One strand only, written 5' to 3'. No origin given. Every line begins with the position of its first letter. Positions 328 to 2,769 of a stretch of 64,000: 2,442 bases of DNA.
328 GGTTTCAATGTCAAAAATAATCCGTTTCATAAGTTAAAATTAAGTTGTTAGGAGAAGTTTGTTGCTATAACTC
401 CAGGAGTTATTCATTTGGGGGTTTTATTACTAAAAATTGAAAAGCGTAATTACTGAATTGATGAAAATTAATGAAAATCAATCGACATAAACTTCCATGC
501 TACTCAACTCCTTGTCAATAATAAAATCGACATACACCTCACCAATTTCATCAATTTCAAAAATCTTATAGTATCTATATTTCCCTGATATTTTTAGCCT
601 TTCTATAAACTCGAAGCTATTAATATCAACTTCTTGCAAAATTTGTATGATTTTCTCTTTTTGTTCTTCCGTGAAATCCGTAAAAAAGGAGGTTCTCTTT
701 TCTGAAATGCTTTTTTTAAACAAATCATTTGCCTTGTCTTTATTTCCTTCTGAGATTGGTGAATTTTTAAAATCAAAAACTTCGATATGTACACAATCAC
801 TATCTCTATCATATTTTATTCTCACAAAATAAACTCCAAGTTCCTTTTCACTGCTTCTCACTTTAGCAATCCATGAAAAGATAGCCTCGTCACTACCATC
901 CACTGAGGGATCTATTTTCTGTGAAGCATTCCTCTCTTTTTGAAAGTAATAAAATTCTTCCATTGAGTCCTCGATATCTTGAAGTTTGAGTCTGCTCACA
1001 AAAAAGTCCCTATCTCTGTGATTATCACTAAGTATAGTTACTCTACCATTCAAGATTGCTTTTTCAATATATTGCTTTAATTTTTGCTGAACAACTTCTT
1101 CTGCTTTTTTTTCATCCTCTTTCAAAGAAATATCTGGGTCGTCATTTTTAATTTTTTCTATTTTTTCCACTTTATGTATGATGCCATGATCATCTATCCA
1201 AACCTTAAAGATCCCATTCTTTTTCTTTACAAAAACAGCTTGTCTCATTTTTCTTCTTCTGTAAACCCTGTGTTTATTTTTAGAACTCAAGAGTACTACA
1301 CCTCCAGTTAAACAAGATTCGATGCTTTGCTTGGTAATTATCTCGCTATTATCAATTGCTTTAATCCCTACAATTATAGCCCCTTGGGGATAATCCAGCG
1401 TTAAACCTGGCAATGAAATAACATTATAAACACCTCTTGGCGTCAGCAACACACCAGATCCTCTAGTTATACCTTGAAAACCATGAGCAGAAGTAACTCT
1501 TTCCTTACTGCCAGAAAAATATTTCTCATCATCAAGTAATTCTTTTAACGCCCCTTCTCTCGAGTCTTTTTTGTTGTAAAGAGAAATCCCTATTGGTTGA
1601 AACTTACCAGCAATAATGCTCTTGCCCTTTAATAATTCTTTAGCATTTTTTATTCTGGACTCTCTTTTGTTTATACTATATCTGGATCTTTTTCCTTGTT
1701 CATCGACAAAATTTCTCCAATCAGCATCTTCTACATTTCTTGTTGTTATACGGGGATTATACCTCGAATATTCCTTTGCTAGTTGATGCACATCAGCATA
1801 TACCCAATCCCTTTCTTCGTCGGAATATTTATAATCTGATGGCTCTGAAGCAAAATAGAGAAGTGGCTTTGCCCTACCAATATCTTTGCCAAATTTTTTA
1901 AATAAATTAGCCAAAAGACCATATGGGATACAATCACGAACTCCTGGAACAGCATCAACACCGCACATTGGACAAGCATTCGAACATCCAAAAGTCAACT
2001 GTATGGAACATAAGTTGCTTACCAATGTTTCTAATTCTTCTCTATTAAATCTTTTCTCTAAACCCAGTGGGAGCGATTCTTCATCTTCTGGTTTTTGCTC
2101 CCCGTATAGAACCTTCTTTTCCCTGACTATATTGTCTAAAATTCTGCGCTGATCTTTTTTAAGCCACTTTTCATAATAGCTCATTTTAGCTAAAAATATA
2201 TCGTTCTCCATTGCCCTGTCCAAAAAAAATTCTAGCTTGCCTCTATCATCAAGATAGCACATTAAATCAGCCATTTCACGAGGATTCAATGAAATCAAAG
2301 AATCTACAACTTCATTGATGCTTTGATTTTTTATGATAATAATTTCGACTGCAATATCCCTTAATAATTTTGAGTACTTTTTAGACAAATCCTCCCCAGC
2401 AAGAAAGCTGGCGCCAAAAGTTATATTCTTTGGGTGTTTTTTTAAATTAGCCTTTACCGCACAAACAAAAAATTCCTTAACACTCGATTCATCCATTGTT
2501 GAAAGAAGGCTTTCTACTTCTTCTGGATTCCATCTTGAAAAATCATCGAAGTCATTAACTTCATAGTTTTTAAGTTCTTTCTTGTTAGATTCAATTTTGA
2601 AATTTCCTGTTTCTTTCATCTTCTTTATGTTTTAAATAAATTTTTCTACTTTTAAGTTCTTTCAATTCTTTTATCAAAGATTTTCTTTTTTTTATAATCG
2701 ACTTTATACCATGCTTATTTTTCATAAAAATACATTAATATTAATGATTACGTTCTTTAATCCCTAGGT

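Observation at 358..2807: AT-rich single-gene island encoding a 713-aa protein with a centrally placed radical-SAM-like CX3CX2C triad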

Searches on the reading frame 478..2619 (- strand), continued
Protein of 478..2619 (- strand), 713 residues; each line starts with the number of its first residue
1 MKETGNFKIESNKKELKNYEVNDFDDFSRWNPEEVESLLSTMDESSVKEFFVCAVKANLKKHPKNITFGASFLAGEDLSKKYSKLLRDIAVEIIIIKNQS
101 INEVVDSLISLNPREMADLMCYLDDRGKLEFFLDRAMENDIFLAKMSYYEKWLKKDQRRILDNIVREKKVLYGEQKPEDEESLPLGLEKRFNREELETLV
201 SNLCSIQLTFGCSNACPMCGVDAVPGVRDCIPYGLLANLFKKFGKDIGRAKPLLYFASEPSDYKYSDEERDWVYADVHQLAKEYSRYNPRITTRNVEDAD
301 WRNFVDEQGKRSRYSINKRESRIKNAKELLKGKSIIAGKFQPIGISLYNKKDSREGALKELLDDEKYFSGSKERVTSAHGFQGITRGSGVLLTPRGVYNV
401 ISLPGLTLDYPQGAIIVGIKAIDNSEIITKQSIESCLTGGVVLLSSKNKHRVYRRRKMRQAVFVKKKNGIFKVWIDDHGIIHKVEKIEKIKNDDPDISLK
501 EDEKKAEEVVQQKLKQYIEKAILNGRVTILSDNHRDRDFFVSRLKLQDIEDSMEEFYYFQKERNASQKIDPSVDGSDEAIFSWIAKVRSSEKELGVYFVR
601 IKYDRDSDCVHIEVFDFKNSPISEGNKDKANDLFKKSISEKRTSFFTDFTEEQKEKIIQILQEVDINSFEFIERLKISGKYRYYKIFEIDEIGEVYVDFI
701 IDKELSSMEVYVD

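Call 47: search_protein_families(library=ncbifam, proteins=[P0110, P0112, P0113, P0116, P0117, P0121, P0124, P0132, P0133, P0160], max_evalue=0.01)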
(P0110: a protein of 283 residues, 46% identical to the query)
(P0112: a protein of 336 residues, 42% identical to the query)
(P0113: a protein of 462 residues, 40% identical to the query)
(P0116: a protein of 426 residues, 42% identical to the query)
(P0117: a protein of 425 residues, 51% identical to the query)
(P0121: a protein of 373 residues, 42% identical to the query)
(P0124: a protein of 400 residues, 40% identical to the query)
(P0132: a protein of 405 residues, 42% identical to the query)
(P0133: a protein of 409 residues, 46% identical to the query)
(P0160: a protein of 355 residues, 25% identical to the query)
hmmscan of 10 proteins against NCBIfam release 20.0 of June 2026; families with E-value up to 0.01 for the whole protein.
P0110 (283 aa): 1 family
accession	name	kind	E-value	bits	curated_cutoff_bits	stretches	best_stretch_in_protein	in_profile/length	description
TIGR04517.1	rSAM_PoyD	subfamily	6.9e-08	31.9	325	1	8-150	98-242/446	radical SAM family RiPP maturation amino acid epimerase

P0112 (336 aa): 1 family
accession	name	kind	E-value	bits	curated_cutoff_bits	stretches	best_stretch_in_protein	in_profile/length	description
TIGR04517.1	rSAM_PoyD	subfamily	8.2e-10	38.2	325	1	19-163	107-250/446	radical SAM family RiPP maturation amino acid epimerase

P0113 (462 aa): 1 family
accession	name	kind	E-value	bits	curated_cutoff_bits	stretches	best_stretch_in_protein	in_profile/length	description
TIGR04517.1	rSAM_PoyD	subfamily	7.2e-13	48.3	325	1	17-139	106-230/446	radical SAM family RiPP maturation amino acid epimerase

P0116 (426 aa): 1 family
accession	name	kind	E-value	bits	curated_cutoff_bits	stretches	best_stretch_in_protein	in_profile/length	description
TIGR04517.1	rSAM_PoyD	subfamily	2.3e-09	36.7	325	1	12-127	101-217/446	radical SAM family RiPP maturation amino acid epimerase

P0117 (425 aa): 0 families

P0121 (373 aa): 1 family
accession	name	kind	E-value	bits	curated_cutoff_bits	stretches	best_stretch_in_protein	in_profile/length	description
TIGR04517.1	rSAM_PoyD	subfamily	8.6e-10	38.1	325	1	6-128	98-223/446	radical SAM family RiPP maturation amino acid epimerase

P0124 (400 aa): 1 family
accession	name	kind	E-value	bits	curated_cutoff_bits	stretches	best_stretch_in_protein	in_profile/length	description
TIGR04517.1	rSAM_PoyD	subfamily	3.5e-07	29.5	325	1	8-131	98-222/446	radical SAM family RiPP maturation amino acid epimerase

P0132 (405 aa): 1 family
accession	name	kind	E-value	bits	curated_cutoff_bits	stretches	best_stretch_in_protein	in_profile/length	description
TIGR04517.1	rSAM_PoyD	subfamily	0.0096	14.9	325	0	15-102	105-199/446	radical SAM family RiPP maturation amino acid epimerase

P0133 (409 aa): 2 families
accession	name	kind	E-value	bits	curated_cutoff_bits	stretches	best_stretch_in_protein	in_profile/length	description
TIGR04517.1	rSAM_PoyD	subfamily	4.8e-05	22.5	325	1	12-105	99-199/446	radical SAM family RiPP maturation amino acid epimerase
NF006813.0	PRK09334.1-3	equivalog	0.0061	16.9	83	0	174-260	9-92/97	30S ribosomal protein S25e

P0160 (355 aa): 0 families

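Call 48: search_protein_families(library=ncbifam, alignment_id=A1, max_evalue=0.1)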
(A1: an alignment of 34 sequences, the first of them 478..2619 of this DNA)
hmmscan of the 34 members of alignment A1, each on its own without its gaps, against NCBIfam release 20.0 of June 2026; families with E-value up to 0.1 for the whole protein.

A. member 1, window:478-2619:- (713 aa): 1 family
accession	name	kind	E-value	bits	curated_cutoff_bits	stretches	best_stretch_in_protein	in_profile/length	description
TIGR04517.1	rSAM_PoyD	subfamily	0.018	14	325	1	191-262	107-184/446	radical SAM family RiPP maturation amino acid epimerase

B. families by the number of members that match (of 34 scanned): 21 families
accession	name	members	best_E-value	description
TIGR04517.1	rSAM_PoyD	34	4.6e-11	radical SAM family RiPP maturation amino acid epimerase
TIGR00089.1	TIGR00089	7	0.00099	MiaB/RimO family radical SAM methylthiotransferase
NF004884.0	PRK06245.1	5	0.0028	7,8-didemethyl-8-hydroxy-5-deazariboflavin synthase subunit CofG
TIGR04471.1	rSAM_mob_pairA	3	0.041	radical SAM mobile pair protein A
NF007281.0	PRK09741.1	2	0.048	hypothetical protein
TIGR04403.1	rSAM_skfB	2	0.065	sporulation killing factor system radical SAM maturase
NF041645.1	prot_kin_PA4780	1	0.001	PA4780 family RIO1-like protein kinase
NF009987.0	PRK13453.1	1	0.0012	F0F1 ATP synthase subunit B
NF047774.1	LBF_1199_fam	1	0.0094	LBF_1199 family protein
TIGR04149.1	GG_sam_targ_CFB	1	0.012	TIGR04149 family rSAM-modified RiPP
NF006217.0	PRK08343.1-3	1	0.013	preprotein translocase subunit SecD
TIGR00171.1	leuD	1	0.018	3-isopropylmalate dehydratase small subunit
NF005947.1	PRK08008.1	1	0.027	crotonobetaine/carnitine-CoA ligase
NF037975.1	pilot_rel_YacC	1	0.03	YacC family pilotin-like protein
NF010757.0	PRK14160.1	1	0.034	nucleotide exchange factor GrpE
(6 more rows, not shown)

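Call 50: find_encoding_contigs(protein=P0113, flank=5000, max_places=2)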
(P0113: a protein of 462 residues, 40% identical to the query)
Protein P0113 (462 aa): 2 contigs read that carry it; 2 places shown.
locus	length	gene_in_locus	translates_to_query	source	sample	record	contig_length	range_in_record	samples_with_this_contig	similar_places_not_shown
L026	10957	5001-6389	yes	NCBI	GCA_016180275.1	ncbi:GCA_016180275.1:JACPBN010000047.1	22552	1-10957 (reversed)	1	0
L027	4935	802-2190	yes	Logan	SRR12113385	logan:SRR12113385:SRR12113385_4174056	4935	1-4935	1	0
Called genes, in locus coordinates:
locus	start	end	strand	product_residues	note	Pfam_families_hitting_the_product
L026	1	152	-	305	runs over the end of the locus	-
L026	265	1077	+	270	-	-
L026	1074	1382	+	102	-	-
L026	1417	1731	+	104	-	PF04010:DUF357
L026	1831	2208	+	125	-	-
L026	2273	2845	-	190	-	PF01864:CarS-like, PF01148:CTP_transf_1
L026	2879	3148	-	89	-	-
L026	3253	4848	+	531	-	PF04055:Radical_SAM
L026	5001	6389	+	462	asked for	-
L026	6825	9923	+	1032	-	PF03477:ATP-cone, PF00317:Ribonuc_red_lgN, PF02867:Ribonuc_red_lgC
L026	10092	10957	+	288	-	?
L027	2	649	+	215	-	?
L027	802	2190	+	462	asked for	-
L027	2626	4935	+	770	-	?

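Call 51: find_encoding_contigs(protein=P0116, flank=5000, max_places=2)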
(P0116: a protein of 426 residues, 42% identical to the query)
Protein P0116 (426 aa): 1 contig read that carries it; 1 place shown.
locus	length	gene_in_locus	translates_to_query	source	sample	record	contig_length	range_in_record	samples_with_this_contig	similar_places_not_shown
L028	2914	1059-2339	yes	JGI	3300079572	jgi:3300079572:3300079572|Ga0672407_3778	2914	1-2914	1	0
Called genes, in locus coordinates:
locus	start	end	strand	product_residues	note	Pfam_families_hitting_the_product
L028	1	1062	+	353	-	?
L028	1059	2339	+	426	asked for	-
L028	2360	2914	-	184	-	PF01145:Band_7, PF13421:Band_7_1 (faint)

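Call 76: search_dna_similar(query=window:478-2619:-, collection=phages, mode=protein, max_evalue=0.001)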
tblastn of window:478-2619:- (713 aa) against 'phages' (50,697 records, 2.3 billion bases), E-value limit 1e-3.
No match.

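Call 77: search_dna_similar(query=window:478-2619:-, collection=plasmids, mode=protein, max_evalue=0.001)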
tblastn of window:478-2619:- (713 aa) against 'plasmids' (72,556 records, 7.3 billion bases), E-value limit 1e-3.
No match.

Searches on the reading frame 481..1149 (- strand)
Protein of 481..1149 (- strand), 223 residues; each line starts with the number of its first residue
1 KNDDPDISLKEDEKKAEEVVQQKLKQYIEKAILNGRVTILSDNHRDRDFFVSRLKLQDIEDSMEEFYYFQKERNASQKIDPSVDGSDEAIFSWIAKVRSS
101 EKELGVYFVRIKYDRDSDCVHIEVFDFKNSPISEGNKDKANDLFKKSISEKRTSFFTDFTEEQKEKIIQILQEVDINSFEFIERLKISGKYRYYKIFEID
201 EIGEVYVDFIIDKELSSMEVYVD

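Call 72: predict_structure(alignment_id=A5)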
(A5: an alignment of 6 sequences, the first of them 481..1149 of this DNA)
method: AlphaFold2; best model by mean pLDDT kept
length: 223 residues; sequences in the alignment: 6
mean_pLDDT: 71.1   pTM: 0.55
mean pLDDT of the five models: 71.1, 70.6, 64.8, 64.5, 64.0
residues with pLDDT >= 90: 28; 70-90: 95; 50-70: 70; < 50: 30
segments of 3 or more residues with pLDDT < 50: 1-8, 67-87
pLDDT, mean of each block of 10 residues (from residue 1): 42 66 76 76 63 68 55 36 42 65 68 74 69 78 90 87 94 84 66 86 88 86 90
secondary structure, 60 per line:
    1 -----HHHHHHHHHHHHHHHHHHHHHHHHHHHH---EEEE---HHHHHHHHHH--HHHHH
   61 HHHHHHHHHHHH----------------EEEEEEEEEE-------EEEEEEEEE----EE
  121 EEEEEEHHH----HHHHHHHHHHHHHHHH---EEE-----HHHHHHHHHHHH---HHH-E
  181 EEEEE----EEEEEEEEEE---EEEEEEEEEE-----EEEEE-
elements in order: H6-33 E37-40 H44-53 H56-72 E89-98 E106-114 E119-126 H134-149 E153-155 H161-172 E180-185 E190-199 E203-212 E218-222
